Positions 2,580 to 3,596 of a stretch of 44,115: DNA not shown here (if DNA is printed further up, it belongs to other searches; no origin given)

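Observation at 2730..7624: Stand-alone sulfation module: a small cytoplasmic sulfotransferase divergent from a complete PAPS-synthesis and PAP-recycling operon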

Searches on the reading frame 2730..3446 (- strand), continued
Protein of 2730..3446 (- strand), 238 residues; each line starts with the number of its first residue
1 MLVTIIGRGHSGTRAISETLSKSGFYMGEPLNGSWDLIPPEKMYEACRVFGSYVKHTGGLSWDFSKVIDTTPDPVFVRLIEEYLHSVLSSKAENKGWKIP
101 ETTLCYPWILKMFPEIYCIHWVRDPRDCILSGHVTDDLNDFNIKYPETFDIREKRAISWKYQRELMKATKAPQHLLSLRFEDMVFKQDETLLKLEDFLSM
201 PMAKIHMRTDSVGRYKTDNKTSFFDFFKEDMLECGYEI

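Call 77: search_protein_families(library=pfam, proteins=[L047:11531-12622:+, L047:10734-11534:+, L047:12623-13084:+, L047:13310-14857:+, L047:7874-9232:+, L047:7252-7683:+, L047:5994-7016:-, L047:5048-5905:-, L047:4228-5019:-], max_evalue=0.01)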
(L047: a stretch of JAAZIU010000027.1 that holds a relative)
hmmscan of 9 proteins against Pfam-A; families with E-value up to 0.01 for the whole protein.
L047:11531-12622:+ (363 aa): 1 family
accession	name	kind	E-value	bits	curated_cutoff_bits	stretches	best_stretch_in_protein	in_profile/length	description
PF22244.2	GCE_fung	-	2.6e-25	90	27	1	89-316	4-231/231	Glucuronyl esterase, fungi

L047:10734-11534:+ (266 aa): 2 families
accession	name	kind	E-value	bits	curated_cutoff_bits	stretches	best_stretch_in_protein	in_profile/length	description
PF01261.30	AP_endonuc_2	-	1.1e-30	107.5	31.1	1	26-250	3-233/249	Xylose isomerase-like TIM barrel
PF04055.27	Radical_SAM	-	0.00075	20.2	29.5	0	167-239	67-142/166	Radical SAM superfamily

L047:12623-13084:+ (153 aa): 3 families
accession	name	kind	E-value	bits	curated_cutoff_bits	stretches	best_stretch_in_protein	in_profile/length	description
PF00293.34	NUDIX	-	1.2e-21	77.5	21.1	1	11-120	8-125/134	NUDIX domain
PF14815.12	NUDIX_4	-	9.3e-06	25.9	35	1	12-126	3-111/113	NUDIX domain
PF22327.2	Nudt16-like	-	0.0018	18.7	27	1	34-102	35-105/161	U8 snoRNA-decapping enzyme-like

L047:13310-14857:+ (515 aa): 1 family
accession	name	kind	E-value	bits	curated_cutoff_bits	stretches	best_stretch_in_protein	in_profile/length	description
PF01547.30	SBP_bac_1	-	5.1e-07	30.4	26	1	129-356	21-228/307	Bacterial extracellular solute-binding protein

L047:7874-9232:+ (452 aa): 3 families
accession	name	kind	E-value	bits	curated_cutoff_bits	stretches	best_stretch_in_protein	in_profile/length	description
PF04055.27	Radical_SAM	-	6.1e-14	53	29.5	1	94-229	3-130/166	Radical SAM superfamily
PF13353.11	Fer4_12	-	1.3e-13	51.9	22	1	91-225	8-132/137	4Fe-4S single cluster domain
PF13186.11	SPASM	-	5.1e-08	33.5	21.5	1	337-397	1-67/67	Iron-sulfur cluster-binding domain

L047:7252-7683:+ (143 aa): 3 families
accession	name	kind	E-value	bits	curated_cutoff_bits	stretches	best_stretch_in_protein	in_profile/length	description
PF02699.20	YajC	-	2.1e-26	92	28.2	1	28-104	2-77/78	Preprotein translocase subunit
PF05545.16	FixQ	-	0.0063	16.9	29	0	25-53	12-39/49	Cbb3-type cytochrome oxidase component FixQ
PF13194.11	DUF4010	-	0.0075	16.4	30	0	1-78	67-139/210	Domain of unknown function (DUF4010)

L047:5994-7016:- (340 aa): 5 families
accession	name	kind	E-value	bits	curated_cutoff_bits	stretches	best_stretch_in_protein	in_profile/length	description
PF01408.29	GFO_IDH_MocA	-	6.6e-25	88.6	24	1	12-131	1-120/120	Oxidoreductase family, NAD-binding Rossmann fold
PF22725.1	GFO_IDH_MocA_C3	-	7.9e-14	52.2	27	1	160-248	25-108/124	GFO/IDH/MocA C-terminal domain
PF02894.22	GFO_IDH_MocA_C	-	7.9e-09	36.1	22.9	1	167-244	32-108/218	Oxidoreductase family, C-terminal alpha/beta domain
PF08635.15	ox_reductase_C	-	0.00017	21.7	22.5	1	165-198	37-69/142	Putative oxidoreductase C terminal domain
PF03435.24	Sacchrp_dh_NADP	-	0.0018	19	25.1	1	14-100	1-95/129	Saccharopine dehydrogenase NADP binding domain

L047:5048-5905:- (285 aa): 1 family
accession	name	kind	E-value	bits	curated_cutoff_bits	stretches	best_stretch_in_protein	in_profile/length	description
PF06452.16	CBM9_1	-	6.3e-28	98.4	23.4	1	36-223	1-183/185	Carbohydrate family 9 binding domain-like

L047:4228-5019:- (263 aa): 1 family
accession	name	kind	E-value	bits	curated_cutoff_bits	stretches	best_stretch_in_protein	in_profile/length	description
PF01261.30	AP_endonuc_2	-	4.9e-33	115.3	31.1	1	21-258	1-242/249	Xylose isomerase-like TIM barrel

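Call 96: search_protein_representatives(alignment_id=A1)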
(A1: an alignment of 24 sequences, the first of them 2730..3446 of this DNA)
Query: 24 sequences, 238 profile positions. Proteins with E-value up to 0.001 (for the whole library): 1923; up to 1e-10: 440; up to 1e-30: 150. The best 150 are listed.
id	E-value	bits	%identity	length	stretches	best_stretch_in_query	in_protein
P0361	1.8e-107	374.6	-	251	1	3-237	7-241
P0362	3.6e-93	327.8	-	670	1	2-237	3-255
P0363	5.3e-92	323.9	-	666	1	2-234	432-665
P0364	7.5e-89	313.6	-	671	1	1-237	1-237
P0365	3.7e-87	308.1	-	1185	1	2-237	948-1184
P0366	7.5e-86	303.8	-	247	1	1-236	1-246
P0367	1.0e-84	300.1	-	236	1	1-237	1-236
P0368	2.7e-84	298.7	-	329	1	3-220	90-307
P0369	1.0e-81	290.3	-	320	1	3-237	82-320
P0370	3.0e-78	278.9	-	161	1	2-160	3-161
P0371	2.2e-77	276.1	-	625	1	2-236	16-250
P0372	4.3e-77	275.1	-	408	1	2-237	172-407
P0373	7.3e-77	274.4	-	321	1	3-237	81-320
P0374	5.4e-74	265.0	-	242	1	1-237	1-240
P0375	6.5e-73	261.4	-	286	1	27-235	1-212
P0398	7.5e-60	218.7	-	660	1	2-213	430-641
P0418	1.9e-54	201.0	-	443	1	2-237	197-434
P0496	1.6e-33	132.5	-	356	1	3-236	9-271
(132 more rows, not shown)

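Call 97: search_protein_families(library=pfam, proteins=[P0362, P0363, P0364, P0365, P0371, P0372, P0398, P0418, P0369, P0496], max_evalue=0.001)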
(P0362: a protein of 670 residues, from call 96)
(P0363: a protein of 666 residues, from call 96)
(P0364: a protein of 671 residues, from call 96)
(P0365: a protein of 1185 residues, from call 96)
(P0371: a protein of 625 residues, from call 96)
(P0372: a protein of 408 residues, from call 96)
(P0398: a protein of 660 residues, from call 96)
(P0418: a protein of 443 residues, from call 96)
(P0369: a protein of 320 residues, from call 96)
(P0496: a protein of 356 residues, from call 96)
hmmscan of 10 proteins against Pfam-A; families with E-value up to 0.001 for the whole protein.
P0362 (670 aa): 3 families
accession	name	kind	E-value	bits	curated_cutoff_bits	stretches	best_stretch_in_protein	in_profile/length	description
PF22244.2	GCE_fung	-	1.8e-32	113.5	27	1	473-621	75-231/231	Glucuronyl esterase, fungi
PF13469.12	Sulfotransfer_3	-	7.3e-14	53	27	1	4-214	2-213/216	Sulfotransferase family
PF00326.27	Peptidase_S9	-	0.00089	19.2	22.6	0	488-585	51-143/213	Prolyl oligopeptidase family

P0363 (666 aa): 26 families (the best 25 are shown)
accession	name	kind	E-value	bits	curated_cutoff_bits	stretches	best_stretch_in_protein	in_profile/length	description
PF00515.34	TPR_1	-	2.2e-51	170.1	27.8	3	169-202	1-34/34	Tetratricopeptide repeat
PF07719.23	TPR_2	-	2.7e-50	164.8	27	4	169-201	1-33/34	Tetratricopeptide repeat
PF13414.12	TPR_11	-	5.3e-34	116.1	26.8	4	142-182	1-41/42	TPR repeat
PF13181.12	TPR_8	-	5.1e-33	110.8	25.7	2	312-341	4-33/34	Tetratricopeptide repeat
PF13428.12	TPR_14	-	3.3e-26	89.5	23.5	2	136-177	2-43/44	Tetratricopeptide repeat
PF13176.12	TPR_7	-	2.2e-25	87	27.9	0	172-201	2-31/36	Tetratricopeptide repeat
PF13431.12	TPR_17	-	4.4e-24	83.1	24.4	1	157-190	1-34/34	Tetratricopeptide repeat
PF13424.12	TPR_12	-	1.7e-23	83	30.1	3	133-196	1-72/77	Tetratricopeptide repeat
PF14559.12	TPR_19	-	5.4e-23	81.5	25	3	320-384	2-66/68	Tetratricopeptide repeat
PF13432.12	TPR_16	-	4.3e-18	65.8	32.7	2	141-201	3-63/65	Tetratricopeptide repeat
PF13371.12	TPR_9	-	3.3e-17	62.7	35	1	176-235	2-61/73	Tetratricopeptide repeat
PF13374.12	TPR_10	-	4.8e-17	61.8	27.5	1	169-198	2-31/42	Tetratricopeptide repeat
PF13469.12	Sulfotransfer_3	-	8.8e-17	62.5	27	1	478-633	95-214/216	Sulfotransferase family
PF13174.12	TPR_6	-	3.8e-16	59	26.3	0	312-341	3-32/33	Tetratricopeptide repeat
PF23914.1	TPR_CcmH_CycH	-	7.5e-12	45.8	42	1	283-378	60-156/158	Cytochrome c-type biogenesis protein H TPR domain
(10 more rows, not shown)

P0364 (671 aa): 2 families
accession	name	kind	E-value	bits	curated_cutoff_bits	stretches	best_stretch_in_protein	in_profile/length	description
PF13469.12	Sulfotransfer_3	-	4.8e-14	53.6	27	1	74-202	81-214/216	Sulfotransferase family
PF04577.19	Glyco_transf_61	-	1.1e-11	45.5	27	1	344-515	1-126/137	Glycosyltransferase 61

P0365 (1185 aa): 4 families
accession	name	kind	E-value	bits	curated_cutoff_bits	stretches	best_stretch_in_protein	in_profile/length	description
PF13469.12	Sulfotransfer_3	-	3.9e-08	34.3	27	1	1028-1149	106-214/216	Sulfotransferase family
PF13414.12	TPR_11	-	0.00017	21.6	26.8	0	606-629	1-24/42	TPR repeat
PF13432.12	TPR_16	-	0.00049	20.9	32.7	1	586-628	18-60/65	Tetratricopeptide repeat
PF14559.12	TPR_19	-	0.00067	20.4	25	0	588-625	14-51/68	Tetratricopeptide repeat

P0371 (625 aa): 1 family
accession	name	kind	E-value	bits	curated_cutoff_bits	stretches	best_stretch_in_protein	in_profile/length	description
PF13469.12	Sulfotransfer_3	-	4e-17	63.6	27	1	18-216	3-214/216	Sulfotransferase family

P0372 (408 aa): 2 families
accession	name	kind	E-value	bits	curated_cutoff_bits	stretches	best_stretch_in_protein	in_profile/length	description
PF13469.12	Sulfotransfer_3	-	3.7e-15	57.2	27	1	173-372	2-214/216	Sulfotransferase family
PF00685.33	Sulfotransfer_1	-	3.7e-05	23.7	22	1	283-376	88-185/255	Sulfotransferase domain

P0398 (660 aa): 5 families
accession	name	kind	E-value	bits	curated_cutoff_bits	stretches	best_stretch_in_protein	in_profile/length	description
PF00534.26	Glycos_transf_1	-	1.2e-18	67.7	26.4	1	219-312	77-170/172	Glycosyl transferases group 1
PF13692.12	Glyco_trans_1_4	-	1.8e-13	51.4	27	1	222-297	66-139/142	Glycosyl transferases group 1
PF13469.12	Sulfotransfer_3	-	1.2e-11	45.7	27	1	504-630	104-214/216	Sulfotransferase family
PF13524.12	Glyco_trans_1_2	-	2.5e-09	37.7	25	1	192-328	10-143/144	Glycosyl transferase-like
PF20706.3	GT4-conflict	-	0.00059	19.4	26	0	227-295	274-352/385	Family 4 Glycosyltransferase in conflict systems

P0418 (443 aa): 3 families
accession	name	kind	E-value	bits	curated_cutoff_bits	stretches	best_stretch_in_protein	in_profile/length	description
PF13469.12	Sulfotransfer_3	-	7.3e-12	46.4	27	1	267-396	106-213/216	Sulfotransferase family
PF13578.12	Methyltransf_24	-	1.3e-08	36.1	26.3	1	43-143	1-105/105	Methyltransferase domain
PF00685.33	Sulfotransfer_1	-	2.7e-06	27.4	22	1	309-402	89-185/255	Sulfotransferase domain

P0369 (320 aa): 2 families
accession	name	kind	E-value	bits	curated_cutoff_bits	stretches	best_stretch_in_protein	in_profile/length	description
PF13469.12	Sulfotransfer_3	-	4.4e-18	66.8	27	1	137-285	95-213/216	Sulfotransferase family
PF00685.33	Sulfotransfer_1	-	6.9e-08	32.6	22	1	196-291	88-188/255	Sulfotransferase domain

P0496 (356 aa): 1 family
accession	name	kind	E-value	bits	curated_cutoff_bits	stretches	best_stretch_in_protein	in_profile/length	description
PF13469.12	Sulfotransfer_3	-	1.2e-09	39.2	27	1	76-220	95-215/216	Sulfotransferase family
